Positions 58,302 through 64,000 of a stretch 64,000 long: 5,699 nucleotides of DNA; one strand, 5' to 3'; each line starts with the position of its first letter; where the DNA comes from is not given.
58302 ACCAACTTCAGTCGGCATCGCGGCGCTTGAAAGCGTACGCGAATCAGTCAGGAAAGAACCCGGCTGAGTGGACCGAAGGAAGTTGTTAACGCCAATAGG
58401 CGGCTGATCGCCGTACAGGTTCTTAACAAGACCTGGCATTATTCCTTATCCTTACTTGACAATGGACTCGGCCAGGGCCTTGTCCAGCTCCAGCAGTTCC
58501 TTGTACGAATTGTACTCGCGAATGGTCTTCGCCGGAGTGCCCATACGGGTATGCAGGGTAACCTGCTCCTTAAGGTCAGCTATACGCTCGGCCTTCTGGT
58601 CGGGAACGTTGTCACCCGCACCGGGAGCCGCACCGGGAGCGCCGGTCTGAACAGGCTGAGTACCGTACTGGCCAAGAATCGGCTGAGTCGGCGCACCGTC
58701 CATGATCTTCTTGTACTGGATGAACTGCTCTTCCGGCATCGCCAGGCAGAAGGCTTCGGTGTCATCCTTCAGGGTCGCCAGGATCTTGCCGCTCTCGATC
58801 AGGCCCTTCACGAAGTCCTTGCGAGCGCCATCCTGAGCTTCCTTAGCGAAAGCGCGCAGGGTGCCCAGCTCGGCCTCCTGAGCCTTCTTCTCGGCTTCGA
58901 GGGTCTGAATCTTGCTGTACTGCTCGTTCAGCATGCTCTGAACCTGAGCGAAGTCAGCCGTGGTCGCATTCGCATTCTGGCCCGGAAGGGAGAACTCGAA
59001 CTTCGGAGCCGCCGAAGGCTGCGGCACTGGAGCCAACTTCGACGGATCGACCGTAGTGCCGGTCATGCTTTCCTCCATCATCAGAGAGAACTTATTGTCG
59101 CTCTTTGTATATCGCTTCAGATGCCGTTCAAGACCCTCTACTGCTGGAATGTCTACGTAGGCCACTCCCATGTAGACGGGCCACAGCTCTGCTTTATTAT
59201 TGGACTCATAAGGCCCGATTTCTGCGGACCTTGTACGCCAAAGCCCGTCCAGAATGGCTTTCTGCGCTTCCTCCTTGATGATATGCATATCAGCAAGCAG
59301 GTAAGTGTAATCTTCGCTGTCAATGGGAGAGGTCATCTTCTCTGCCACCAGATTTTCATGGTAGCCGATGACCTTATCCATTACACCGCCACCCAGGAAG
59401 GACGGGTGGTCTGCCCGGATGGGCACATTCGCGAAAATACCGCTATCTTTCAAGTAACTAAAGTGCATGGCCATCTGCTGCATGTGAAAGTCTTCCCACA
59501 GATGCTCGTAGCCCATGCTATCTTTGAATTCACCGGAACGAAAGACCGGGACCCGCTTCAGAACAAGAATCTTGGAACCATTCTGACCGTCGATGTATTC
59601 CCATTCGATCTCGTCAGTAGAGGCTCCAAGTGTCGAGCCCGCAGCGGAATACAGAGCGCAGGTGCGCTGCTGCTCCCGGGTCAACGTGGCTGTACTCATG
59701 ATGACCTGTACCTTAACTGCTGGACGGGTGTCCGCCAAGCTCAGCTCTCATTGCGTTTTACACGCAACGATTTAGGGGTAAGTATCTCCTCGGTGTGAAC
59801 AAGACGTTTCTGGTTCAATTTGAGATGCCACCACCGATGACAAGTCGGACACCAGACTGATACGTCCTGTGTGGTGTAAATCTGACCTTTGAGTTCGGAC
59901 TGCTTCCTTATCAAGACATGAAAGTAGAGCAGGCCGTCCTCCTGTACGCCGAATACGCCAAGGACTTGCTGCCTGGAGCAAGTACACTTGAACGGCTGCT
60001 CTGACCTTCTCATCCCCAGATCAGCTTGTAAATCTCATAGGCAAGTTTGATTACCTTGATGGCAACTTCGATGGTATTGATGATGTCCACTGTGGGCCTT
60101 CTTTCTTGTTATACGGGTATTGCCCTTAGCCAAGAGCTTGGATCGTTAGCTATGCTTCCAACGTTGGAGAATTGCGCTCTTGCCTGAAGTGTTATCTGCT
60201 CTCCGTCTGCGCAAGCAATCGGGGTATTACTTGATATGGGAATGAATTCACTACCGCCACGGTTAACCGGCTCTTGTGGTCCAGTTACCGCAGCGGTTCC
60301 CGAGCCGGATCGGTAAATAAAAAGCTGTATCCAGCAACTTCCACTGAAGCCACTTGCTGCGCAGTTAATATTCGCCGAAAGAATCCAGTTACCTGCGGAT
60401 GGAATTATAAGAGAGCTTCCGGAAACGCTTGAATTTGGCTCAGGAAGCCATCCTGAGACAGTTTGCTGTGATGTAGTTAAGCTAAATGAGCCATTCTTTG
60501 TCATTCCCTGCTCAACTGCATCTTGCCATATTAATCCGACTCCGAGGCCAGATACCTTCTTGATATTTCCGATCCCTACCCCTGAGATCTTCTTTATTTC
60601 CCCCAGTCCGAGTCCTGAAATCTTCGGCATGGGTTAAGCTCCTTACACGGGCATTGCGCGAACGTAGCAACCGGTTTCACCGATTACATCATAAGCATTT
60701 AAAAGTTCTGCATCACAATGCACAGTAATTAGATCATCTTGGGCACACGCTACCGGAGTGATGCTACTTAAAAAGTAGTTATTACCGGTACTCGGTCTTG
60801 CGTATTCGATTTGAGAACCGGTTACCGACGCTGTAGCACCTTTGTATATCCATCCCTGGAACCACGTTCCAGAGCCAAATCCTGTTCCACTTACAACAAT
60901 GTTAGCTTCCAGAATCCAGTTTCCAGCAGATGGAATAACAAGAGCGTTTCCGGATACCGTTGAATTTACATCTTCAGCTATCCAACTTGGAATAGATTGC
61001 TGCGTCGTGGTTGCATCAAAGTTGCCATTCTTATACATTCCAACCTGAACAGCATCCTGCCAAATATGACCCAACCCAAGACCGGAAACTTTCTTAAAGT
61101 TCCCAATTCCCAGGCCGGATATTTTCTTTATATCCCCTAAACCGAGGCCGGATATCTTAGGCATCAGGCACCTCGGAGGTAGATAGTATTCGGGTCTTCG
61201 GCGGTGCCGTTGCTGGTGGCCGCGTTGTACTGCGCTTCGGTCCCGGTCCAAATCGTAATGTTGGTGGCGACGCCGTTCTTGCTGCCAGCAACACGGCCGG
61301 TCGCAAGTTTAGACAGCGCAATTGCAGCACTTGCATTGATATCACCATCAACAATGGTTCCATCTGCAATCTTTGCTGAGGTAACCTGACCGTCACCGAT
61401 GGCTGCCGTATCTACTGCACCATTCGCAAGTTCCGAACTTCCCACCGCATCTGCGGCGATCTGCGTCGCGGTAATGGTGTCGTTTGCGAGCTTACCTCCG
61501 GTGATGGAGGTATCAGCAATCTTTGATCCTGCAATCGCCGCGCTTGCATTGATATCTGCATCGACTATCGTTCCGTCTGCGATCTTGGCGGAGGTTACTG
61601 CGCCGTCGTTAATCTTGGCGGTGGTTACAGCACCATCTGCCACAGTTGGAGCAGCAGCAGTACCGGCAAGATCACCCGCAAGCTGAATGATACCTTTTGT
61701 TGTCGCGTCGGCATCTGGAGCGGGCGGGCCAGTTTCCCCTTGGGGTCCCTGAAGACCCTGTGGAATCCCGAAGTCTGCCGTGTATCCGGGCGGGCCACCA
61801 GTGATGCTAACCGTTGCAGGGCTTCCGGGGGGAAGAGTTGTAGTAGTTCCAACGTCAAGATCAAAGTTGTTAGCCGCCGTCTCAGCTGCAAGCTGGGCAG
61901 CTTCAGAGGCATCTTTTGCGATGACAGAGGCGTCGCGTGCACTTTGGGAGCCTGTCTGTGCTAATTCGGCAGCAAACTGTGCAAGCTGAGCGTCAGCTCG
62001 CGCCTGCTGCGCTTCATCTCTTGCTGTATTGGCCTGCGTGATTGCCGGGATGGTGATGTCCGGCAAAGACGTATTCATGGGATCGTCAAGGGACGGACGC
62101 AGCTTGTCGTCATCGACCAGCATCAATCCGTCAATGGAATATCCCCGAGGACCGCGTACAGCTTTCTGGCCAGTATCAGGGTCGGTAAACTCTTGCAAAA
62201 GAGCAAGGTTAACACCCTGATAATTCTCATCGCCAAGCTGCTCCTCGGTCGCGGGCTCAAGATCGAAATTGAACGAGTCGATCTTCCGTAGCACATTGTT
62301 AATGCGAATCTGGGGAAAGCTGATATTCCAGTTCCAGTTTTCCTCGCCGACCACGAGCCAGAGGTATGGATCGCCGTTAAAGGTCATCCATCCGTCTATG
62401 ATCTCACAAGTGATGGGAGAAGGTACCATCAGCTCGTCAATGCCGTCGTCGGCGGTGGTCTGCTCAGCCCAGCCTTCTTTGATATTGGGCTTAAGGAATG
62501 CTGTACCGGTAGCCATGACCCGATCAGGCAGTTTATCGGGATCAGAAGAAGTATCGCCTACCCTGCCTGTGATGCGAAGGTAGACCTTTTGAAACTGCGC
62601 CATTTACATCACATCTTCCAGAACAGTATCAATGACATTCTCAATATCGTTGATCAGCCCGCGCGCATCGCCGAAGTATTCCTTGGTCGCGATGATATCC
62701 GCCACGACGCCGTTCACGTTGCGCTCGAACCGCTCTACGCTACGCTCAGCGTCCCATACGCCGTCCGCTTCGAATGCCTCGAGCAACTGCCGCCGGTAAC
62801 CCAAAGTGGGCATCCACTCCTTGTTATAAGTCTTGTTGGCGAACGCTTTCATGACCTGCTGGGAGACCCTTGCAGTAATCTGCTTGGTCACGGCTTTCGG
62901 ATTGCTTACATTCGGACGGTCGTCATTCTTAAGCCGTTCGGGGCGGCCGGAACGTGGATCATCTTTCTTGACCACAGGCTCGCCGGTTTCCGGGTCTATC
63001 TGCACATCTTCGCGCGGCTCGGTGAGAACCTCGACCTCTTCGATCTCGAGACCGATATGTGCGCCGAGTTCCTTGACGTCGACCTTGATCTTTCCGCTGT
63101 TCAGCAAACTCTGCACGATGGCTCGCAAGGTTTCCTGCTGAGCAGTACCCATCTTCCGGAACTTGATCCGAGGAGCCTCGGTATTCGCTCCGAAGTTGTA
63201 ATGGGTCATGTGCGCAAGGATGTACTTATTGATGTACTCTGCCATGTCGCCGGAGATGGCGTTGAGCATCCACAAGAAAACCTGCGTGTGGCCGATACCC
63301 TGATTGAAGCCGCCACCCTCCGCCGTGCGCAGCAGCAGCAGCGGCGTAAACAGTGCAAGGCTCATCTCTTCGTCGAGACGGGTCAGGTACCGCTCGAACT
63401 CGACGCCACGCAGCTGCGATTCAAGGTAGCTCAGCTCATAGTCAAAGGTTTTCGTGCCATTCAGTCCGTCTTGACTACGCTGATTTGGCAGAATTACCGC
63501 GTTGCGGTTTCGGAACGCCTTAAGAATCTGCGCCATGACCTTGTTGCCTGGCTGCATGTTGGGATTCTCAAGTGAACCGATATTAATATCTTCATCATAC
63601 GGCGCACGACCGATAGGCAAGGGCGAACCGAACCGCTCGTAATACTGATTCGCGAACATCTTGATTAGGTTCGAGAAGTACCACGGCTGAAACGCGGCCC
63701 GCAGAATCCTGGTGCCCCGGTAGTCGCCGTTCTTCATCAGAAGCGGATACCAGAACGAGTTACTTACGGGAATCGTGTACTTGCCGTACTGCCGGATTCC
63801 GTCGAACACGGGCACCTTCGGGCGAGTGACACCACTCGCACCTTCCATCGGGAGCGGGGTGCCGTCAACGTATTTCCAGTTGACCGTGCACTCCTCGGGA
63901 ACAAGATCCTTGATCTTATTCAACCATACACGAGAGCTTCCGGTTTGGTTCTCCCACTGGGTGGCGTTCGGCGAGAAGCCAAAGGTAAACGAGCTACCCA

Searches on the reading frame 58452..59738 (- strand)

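Call 10: search_protein_families(library=pfam, proteins=[window:58452-59738:-], max_evalue=0.01)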
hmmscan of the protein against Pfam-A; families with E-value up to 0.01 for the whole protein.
window:58452-59738:- (428 aa): 0 families

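Call 11: search_protein_families(library=phrogs, proteins=[window:58452-59738:-], max_evalue=0.001)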
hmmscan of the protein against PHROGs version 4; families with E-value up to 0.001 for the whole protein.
window:58452-59738:- (428 aa): 1 family
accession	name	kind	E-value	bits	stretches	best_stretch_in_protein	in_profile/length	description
phrog_976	-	head and packaging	9.5e-54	184.3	1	14-421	1-412/415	head maturation protease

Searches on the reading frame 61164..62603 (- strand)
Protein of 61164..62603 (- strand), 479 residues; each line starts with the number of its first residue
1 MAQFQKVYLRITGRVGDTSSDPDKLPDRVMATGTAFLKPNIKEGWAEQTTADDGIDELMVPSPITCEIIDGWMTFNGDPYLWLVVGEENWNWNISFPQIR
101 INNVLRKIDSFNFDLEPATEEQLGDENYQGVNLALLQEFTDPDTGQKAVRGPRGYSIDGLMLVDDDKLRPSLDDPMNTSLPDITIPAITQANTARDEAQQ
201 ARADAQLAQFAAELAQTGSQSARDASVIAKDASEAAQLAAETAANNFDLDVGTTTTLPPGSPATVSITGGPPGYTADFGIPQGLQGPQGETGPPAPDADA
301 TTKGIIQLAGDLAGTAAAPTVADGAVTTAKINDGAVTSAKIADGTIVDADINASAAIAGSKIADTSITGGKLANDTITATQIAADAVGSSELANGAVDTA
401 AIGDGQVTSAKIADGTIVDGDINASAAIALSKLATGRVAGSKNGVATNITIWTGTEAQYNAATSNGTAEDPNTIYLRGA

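Call 10: search_protein_families(library=pfam, proteins=[window:61164-62603:-], max_evalue=0.01)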
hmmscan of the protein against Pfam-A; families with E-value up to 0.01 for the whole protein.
window:61164-62603:- (479 aa): 2 families
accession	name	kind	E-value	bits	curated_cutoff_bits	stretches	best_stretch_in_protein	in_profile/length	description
PF19264.4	DUF5907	-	8.1e-09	36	27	1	296-333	1-38/80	Repeat of unknown function (DUF5907)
PF24243.1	Phage_tail_C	-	3.1e-05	23.7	23.7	1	449-461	1-13/26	Phage tail tip domain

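Call 11: search_protein_families(library=phrogs, proteins=[window:61164-62603:-], max_evalue=0.001)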
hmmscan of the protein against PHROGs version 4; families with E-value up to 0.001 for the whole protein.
window:61164-62603:- (479 aa): 13 families
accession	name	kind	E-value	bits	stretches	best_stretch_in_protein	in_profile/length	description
phrog_892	-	tail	4e-79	268.1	3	1-265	1-248/782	tail fiber protein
phrog_35419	-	tail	1.6e-18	68.2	1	294-476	235-411/414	tail fiber protein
phrog_13518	-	unknown function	7.1e-14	51.8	1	321-442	182-320/1230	-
phrog_28766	-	tail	8.8e-12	45.1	1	307-431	112-233/472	tail fiber protein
phrog_8780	-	tail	3.9e-10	39.6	2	150-246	101-193/755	minor tail protein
phrog_2012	-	tail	2.7e-08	34.9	2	401-464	136-198/212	minor tail protein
phrog_1718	-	tail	4.1e-08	33.6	1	199-478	296-558/559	tail protein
phrog_4120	-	tail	2.1e-06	28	1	248-333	125-199/360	minor tail protein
phrog_21412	-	tail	6.3e-05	21.9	1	321-378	373-431/1452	tail fiber protein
phrog_32822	-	head and packaging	0.00026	19.7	1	317-438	970-1091/1548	virion structural protein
phrog_36443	-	unknown function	0.00032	19.6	1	323-464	386-527/1238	-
phrog_11690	-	tail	0.0008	20.3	0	4-50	9-55/175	tail protein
phrog_26466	-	unknown function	0.00085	17.4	1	316-431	1809-1928/2337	-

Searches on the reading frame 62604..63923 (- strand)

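Call 10: search_protein_families(library=pfam, proteins=[window:62604-63923:-], max_evalue=0.01)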
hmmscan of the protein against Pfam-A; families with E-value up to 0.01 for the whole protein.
window:62604-63923:- (439 aa): 1 family
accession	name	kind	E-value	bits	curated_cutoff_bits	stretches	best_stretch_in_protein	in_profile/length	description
PF06074.18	Portal_Mu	-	3e-22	79.8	23.9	1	57-287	125-331/336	Portal protein of Mu bacteriophage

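Call 11: search_protein_families(library=phrogs, proteins=[window:62604-63923:-], max_evalue=0.001)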
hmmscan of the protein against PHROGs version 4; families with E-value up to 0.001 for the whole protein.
window:62604-63923:- (439 aa): 1 family
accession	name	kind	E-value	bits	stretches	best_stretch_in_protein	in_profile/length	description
phrog_113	-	head and packaging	9.9e-55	187.3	1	2-355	159-445/1272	portal protein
